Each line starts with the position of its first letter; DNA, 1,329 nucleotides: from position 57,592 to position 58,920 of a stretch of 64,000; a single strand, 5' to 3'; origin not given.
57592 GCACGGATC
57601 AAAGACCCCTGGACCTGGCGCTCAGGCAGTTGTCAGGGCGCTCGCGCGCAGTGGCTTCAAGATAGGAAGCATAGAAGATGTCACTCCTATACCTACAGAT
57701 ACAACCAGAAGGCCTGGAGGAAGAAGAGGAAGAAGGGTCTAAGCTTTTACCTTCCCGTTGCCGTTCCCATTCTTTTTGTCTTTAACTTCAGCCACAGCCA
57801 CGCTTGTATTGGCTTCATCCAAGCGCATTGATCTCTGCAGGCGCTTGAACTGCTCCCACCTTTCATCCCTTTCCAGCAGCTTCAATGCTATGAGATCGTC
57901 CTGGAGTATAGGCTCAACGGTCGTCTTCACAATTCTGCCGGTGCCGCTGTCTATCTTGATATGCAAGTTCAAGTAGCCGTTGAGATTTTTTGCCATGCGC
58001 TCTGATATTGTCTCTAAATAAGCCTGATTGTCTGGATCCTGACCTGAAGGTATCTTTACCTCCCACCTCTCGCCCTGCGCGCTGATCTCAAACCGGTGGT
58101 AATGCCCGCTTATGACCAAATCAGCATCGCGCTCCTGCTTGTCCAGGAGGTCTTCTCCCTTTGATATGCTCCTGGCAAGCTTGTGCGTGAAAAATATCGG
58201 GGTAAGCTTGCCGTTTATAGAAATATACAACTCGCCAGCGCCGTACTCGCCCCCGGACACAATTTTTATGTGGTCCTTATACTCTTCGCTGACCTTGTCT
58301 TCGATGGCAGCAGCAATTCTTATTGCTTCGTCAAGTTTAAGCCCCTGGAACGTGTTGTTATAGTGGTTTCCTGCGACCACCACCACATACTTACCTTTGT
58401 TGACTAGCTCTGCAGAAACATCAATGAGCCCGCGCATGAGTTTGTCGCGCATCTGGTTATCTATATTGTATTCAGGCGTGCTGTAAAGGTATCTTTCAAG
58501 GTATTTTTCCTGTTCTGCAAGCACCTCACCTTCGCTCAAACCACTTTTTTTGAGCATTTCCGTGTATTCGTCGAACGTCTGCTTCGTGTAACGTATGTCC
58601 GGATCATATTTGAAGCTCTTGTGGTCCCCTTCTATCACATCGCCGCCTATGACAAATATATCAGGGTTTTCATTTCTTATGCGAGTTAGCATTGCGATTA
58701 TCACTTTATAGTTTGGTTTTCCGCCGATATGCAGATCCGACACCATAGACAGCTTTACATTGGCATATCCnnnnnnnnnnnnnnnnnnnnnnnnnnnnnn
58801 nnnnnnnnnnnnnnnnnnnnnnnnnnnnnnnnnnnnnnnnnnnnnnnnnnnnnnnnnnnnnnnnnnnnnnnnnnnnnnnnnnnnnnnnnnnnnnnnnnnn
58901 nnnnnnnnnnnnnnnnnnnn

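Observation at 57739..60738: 999-aa tandem metallophosphoesterase with a coiled-coil arm, resembling a single-chain Mre11/Rad50-like layout without an ATPase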

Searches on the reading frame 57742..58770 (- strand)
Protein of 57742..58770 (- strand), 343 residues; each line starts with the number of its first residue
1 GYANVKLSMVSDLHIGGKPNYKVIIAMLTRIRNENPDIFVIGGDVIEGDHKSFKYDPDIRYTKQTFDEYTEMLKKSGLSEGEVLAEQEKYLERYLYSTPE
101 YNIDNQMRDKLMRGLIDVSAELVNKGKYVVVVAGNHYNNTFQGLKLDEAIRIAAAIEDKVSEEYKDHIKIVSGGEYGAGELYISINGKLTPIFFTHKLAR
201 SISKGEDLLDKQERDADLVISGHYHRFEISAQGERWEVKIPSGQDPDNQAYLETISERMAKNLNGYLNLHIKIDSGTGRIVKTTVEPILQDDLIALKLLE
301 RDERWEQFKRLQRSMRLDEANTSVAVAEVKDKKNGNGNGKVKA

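Call 11: search_protein_families(library=pfam, proteins=[window:57742-58770:-], max_evalue=10)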
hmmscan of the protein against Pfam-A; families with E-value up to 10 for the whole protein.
seq(343 aa): 6 families
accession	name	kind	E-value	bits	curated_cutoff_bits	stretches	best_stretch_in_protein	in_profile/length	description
PF00149.33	Metallophos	-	1.8e-08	35.5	21.5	1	10-226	6-190/191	Calcineurin-like phosphoesterase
PF12850.12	Metallophos_2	-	4.6e-06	27.2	27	2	129-237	51-129/154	Calcineurin-like phosphoesterase superfamily domain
PF04414.18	tRNA_deacylase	-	0.081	12.9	33.6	1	97-167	93-163/205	D-aminoacyl-tRNA deacylase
PF24465.1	Tri-helical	-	0.11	13.4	27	1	271-310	5-44/85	Tri-helical domain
PF03054.22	tRNA_Me_trans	-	0.19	11.8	20.6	1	208-259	109-161/202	tRNA methyl transferase HUP domain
PF23534.1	Microp_apicomplexa_20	-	0.95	10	27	1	327-343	51-67/79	Apicomplexa microprotein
